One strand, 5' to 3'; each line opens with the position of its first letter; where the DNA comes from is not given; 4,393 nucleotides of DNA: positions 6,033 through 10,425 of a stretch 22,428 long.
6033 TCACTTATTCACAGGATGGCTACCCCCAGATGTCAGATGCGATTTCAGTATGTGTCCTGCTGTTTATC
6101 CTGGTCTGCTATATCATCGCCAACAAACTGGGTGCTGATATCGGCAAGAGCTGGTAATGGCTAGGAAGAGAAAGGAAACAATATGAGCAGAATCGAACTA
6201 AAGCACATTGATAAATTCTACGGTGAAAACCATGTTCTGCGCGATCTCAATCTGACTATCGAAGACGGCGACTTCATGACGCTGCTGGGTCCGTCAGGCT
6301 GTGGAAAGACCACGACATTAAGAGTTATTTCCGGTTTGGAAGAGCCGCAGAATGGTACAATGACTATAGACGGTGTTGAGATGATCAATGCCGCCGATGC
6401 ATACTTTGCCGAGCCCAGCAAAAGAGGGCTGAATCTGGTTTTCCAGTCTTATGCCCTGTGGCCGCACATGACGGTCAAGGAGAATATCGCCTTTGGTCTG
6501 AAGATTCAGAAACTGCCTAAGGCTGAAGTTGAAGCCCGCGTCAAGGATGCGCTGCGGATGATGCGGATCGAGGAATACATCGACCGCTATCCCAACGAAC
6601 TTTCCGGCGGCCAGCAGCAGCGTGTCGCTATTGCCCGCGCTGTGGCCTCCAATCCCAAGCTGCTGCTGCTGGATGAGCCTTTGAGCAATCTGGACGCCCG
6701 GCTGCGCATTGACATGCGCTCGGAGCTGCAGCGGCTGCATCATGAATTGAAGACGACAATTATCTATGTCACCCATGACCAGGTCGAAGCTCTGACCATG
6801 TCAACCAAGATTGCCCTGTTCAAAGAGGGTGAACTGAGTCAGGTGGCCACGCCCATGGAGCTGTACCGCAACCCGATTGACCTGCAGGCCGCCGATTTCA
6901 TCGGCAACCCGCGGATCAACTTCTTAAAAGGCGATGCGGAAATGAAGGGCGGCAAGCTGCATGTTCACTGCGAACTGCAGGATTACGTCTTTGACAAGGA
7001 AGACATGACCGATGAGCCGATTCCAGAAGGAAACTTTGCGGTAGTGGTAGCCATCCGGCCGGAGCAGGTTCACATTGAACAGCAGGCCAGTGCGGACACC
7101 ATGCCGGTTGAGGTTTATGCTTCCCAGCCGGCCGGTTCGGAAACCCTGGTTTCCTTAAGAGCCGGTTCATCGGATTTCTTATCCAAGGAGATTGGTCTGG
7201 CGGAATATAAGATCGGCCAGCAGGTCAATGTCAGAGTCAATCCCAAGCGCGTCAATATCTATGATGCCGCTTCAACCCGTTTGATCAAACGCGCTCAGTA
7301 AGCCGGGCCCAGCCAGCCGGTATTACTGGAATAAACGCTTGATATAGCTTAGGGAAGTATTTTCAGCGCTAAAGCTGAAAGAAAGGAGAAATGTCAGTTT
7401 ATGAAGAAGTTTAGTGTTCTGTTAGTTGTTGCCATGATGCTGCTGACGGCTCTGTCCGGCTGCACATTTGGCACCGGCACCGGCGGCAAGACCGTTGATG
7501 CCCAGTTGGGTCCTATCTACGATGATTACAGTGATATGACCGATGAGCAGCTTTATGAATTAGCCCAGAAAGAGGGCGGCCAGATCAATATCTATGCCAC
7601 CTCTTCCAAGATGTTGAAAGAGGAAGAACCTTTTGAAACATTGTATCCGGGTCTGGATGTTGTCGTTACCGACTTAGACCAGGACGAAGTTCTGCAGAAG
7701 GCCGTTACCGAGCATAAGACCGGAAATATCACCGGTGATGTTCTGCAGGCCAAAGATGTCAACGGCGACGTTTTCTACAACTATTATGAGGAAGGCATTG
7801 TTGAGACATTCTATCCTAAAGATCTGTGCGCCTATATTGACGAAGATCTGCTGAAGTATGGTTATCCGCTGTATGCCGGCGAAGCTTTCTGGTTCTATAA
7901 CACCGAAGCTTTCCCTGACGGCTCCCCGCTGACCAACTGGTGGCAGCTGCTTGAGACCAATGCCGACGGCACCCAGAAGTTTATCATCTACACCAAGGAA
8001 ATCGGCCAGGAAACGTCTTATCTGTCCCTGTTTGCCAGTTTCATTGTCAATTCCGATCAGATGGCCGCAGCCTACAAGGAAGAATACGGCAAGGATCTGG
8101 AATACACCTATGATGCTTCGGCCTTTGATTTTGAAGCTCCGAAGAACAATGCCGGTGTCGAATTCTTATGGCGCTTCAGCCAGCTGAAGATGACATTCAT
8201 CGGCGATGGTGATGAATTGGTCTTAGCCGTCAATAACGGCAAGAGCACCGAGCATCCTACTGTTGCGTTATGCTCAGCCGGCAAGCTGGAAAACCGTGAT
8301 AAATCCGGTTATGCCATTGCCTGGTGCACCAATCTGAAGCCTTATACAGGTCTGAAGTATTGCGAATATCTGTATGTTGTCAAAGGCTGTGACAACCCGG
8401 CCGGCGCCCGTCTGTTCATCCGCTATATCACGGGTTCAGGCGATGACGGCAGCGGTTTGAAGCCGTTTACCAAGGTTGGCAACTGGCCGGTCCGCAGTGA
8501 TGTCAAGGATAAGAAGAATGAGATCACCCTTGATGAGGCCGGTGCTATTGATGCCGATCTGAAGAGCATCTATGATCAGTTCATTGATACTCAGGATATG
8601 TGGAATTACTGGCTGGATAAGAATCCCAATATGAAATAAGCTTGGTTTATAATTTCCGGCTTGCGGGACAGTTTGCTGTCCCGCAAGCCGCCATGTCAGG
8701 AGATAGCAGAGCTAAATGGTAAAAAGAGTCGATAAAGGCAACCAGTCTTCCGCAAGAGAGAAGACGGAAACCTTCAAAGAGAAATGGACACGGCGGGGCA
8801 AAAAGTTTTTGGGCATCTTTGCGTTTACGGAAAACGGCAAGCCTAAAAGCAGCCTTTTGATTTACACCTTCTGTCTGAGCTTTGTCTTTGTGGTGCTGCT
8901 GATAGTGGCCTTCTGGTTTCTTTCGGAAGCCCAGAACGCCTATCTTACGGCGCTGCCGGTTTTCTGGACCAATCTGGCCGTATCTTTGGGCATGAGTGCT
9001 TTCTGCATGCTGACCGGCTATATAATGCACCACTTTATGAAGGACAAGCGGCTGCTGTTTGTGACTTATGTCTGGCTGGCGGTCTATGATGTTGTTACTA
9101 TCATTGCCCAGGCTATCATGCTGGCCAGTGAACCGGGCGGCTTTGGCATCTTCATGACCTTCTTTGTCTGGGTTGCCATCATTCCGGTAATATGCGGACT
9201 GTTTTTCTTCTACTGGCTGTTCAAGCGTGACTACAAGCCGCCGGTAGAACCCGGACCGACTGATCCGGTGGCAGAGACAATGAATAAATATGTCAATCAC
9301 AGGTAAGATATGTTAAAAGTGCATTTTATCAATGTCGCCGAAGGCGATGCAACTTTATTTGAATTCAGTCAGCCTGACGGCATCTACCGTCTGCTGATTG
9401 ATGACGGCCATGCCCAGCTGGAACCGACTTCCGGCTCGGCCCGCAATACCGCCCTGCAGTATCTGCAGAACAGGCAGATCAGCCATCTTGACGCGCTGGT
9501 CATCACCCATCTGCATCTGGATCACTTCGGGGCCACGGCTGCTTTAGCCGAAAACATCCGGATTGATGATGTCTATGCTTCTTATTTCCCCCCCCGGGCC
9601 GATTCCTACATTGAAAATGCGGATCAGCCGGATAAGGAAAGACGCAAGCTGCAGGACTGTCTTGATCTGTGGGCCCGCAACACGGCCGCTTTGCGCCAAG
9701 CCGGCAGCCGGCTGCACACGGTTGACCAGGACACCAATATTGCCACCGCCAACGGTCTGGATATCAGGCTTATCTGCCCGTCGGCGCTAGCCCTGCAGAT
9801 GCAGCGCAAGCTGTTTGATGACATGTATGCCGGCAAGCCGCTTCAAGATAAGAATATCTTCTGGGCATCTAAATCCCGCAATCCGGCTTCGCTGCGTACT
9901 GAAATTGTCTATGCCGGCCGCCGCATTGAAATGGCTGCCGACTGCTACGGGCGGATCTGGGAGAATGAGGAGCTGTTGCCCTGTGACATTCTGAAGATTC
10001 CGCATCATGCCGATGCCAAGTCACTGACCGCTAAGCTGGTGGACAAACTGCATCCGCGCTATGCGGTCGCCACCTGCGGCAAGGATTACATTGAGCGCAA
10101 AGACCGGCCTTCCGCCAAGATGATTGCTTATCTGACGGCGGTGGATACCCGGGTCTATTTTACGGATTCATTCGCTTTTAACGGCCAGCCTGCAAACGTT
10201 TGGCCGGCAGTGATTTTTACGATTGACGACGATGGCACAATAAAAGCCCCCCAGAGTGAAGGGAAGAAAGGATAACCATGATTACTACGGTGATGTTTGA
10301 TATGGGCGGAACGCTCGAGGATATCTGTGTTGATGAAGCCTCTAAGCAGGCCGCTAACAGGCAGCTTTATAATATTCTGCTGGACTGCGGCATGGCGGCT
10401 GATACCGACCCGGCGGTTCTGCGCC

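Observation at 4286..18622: Candidate undescribed phosphometabolite uptake and processing system next to inositol catabolism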

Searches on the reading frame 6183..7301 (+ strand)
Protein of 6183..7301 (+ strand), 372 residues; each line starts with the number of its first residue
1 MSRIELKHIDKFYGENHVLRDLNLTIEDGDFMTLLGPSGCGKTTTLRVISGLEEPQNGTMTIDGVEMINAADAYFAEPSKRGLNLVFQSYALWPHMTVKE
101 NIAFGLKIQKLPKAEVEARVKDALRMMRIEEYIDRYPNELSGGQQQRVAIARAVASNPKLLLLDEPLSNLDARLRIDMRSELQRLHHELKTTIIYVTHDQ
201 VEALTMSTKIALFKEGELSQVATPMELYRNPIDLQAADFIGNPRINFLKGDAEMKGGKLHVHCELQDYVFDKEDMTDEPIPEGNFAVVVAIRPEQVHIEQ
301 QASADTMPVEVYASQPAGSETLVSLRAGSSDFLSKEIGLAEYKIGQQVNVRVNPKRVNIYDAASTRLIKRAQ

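Call 3: search_protein_families(library=pfam, proteins=[window:6183-7301:+])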
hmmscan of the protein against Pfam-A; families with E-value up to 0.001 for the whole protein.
window:6183-7301:+ (372 aa): 3 families
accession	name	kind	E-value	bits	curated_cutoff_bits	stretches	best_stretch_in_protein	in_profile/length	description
PF00005.33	ABC_tran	-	1.4e-36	126.6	25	1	19-167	1-136/137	ABC transporter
PF08402.16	TOBE_2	-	4.3e-07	30.4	21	1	289-356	1-72/76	TOBE domain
PF13304.12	AAA_21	-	4.2e-06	27.5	27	0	130-200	228-300/304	AAA domain, putative AbiEii toxin, Type IV TA system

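Call 5: search_protein_families(library=ncbifam, proteins=[window:6183-7301:+], max_evalue=0.01)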
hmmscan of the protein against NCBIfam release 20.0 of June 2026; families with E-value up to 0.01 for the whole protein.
window:6183-7301:+ (372 aa): 189 families (the best 25 are shown)
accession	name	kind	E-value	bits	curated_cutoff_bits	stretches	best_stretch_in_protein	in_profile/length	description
NF008653.0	PRK11650.1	subfamily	3.4e-107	358.6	432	1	1-368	1-355/357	sn-glycerol-3-phosphate ABC transporter ATP-binding protein UgpC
NF006987.0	PRK09452.1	equivalog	4.3e-102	341.6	482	1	4-305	18-311/378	spermidine/putrescine ABC transporter ATP-binding protein PotA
TIGR03265.1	PhnT2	equivalog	3.2e-94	316.1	457.7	1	3-356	4-348/353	putative 2-aminoethylphosphonate ABC transporter ATP-binding protein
NF008233.0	PRK11000.1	equivalog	7.6e-93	311.3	568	1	1-362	1-355/369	maltose/maltodextrin ABC transporter ATP-binding protein MalK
TIGR01187.1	potA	subfamily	2.3e-91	306.3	355.6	1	34-355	1-320/325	polyamine ABC transporter ATP-binding protein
NF043075.1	MMSYN1_0197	equivalog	1.5e-90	303.6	550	1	4-359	3-338/341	spermidine/putrescine ABC transporter ATP-binding protein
NF040933.2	ABC_arch_GlcV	equivalog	1.2e-89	300.7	450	1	3-360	2-357/357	glucose ABC transporter ATP-binding protein GlcV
NF008513.0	PRK11432.1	equivalog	3.6e-86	289.2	496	1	4-304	7-291/351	ferric ABC transporter ATP-binding protein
TIGR03258.1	PhnT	equivalog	1.3e-82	277.7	499.15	1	2-264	7-265/359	2-aminoethylphosphonate ABC transport system ATP-binding subunit PhnT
TIGR00968.1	3a0106s01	subfamily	5.3e-80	268.4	342.75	1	4-242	1-233/237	sulfate ABC transporter ATP-binding protein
NF008621.0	PRK11607.1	equivalog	3.6e-76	256.4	613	1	4-309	20-315/377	putrescine ABC transporter ATP-binding subunit PotG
TIGR01186.1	proV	subfamily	3.6e-74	250.1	326.6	1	14-245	4-235/363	betaine/proline/choline family ABC transporter ATP-binding protein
NF040840.2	tungstate_WtpC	equivalog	3.7e-74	250.1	440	1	4-302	2-282/347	tungstate ABC transporter ATP-binding protein WtpC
NF008105.0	PRK10851.1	equivalog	5.3e-74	249.1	502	1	4-324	3-309/362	sulfate/thiosulfate ABC transporter ATP-binding protein CysA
TIGR03415.1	ABC_choXWV_ATP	equivalog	1.8e-58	198.3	483.75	1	14-276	35-302/382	choline ABC transporter ATP-binding protein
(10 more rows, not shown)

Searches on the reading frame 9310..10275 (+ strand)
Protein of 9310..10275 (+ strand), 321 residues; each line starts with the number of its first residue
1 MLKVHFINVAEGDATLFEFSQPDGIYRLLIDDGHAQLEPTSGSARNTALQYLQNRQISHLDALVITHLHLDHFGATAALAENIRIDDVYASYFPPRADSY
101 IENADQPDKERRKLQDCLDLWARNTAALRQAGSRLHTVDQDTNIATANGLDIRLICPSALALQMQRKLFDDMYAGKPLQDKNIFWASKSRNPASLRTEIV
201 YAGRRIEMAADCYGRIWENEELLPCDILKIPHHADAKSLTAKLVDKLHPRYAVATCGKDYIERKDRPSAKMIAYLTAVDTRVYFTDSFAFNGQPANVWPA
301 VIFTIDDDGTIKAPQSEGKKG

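Call 3: search_protein_families(library=pfam, proteins=[window:9310-10275:+])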
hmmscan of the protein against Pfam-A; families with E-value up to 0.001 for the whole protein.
window:9310-10275:+ (321 aa): 2 families
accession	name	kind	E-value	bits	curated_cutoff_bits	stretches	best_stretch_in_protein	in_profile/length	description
PF00753.33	Lactamase_B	-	7.8e-08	32.9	22.7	1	42-89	23-73/196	Metallo-beta-lactamase superfamily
PF12706.13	Lactamase_B_2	-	7.6e-05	22.8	27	1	52-104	19-73/200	Beta-lactamase superfamily domain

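Call 5: search_protein_families(library=ncbifam, proteins=[window:9310-10275:+], max_evalue=0.01)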
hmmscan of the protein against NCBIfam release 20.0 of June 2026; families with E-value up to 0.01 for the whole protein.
window:9310-10275:+ (321 aa): 11 families
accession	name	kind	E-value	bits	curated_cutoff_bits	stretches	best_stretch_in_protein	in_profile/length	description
NF049846.1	blaAHM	exception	1.3e-11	43.9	590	2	188-285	191-286/304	AHM family subclass B3-like metallo-beta-lactamase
TIGR00361.1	ComEC_Rec2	equivalog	4.8e-09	34.9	190.05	1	3-79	442-511/663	DNA internalization-related competence protein ComEC/Rec2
NF041809.1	Avs1a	equivalog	3.1e-05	22.9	420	0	10-82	5-70/387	AVAST type 1 anti-phage system MBL fold metallo-hydrolase Avs1a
TIGR03675.1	arCOG00543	equivalog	6.8e-05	21.3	580.2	1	27-78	199-247/631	beta-CASP ribonuclease aCPSF1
TIGR03413.1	GSH_gloB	equivalog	8e-05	22.1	200.8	1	46-91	31-74/248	hydroxyacylglutathione hydrolase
NF008580.0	PRK11539.1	equivalog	9.5e-05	20.9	969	0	220-258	655-693/758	ComEC family protein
NF058524.1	6A-MBL_enzyme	equivalog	0.00033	19.9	220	0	8-74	3-71/346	anti-phage 6A-MBL system MBL-fold protein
NF002558.0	PRK02126.1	subfamily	0.0014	17.7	315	1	49-74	37-62/345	ribonuclease Z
NF047419.1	RNase_J1_RnjA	exception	0.0039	16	820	1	50-93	51-92/549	ribonuclease J1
NF041257.1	GntH_guanitoxin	equivalog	0.0045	15.9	333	0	42-79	53-87/374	guanitoxin biosynthesis MBL fold metallo-hydrolase GntH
TIGR00649.1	MG423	subfamily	0.0082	14.6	400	0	51-91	51-90/546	RNase J family beta-CASP ribonuclease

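Call 65: search_solved_structures(query=window:9310-10275:+, max_evalue=1)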
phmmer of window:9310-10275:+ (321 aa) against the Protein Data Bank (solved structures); distinct sequences matched with E-value up to 1: 36.
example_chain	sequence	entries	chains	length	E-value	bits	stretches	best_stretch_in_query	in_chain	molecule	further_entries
9ic4_A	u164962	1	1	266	1.8e-08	37.6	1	2-86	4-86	Competence protein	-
9vc6_A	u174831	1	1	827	1.3e-07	34.7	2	4-92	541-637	Competence protein ComEC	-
30bt_A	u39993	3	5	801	0.0006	22.7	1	2-85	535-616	Beta-lactamase-like domain | ComEC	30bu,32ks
1wra_A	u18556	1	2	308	0.00099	22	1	48-104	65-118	Teichoic acid phosphorylcholine esterase/choline binding protein E (cbpE)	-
12qj_A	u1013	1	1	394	0.0066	19.3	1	48-98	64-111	Choline binding protein E CbpE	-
2bib_A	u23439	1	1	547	0.0078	19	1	48-104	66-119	TEICHOIC ACID PHOSPHORYLCHOLINE ESTERASE/ CHOLINE BINDING PROTEIN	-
7sn8_K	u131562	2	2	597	0.037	16.8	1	57-85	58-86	Integrator complex subunit 11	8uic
7ev5_A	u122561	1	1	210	0.057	16.2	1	25-85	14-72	Lactamase_B domain-containing protein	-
4g4o_A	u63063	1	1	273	0.13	15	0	166-267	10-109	Formamidopyrimidine-DNA glycosylase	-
4g4n_A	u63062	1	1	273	0.13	15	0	166-267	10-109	Formamidopyrimidine-DNA glycosylase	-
3sas_A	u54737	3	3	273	0.23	14.2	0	166-270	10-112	DNA GLYCOSYLASE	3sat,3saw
1e5d_A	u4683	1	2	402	0.24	14.2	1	59-107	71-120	RUBREDOXIN:OXYGEN OXIDOREDUCTASE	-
3u6c_A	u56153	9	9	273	0.32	13.8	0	166-266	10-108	Formamidopyrimidine-DNA glycosylase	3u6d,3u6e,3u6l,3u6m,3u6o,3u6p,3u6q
3gp1_A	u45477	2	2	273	0.32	13.8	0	166-266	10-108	DNA glycosylase | Formamidopyrimidine-DNA glycosylase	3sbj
7cun_K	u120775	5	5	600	0.4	13.4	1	53-89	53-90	Integrator complex subunit 11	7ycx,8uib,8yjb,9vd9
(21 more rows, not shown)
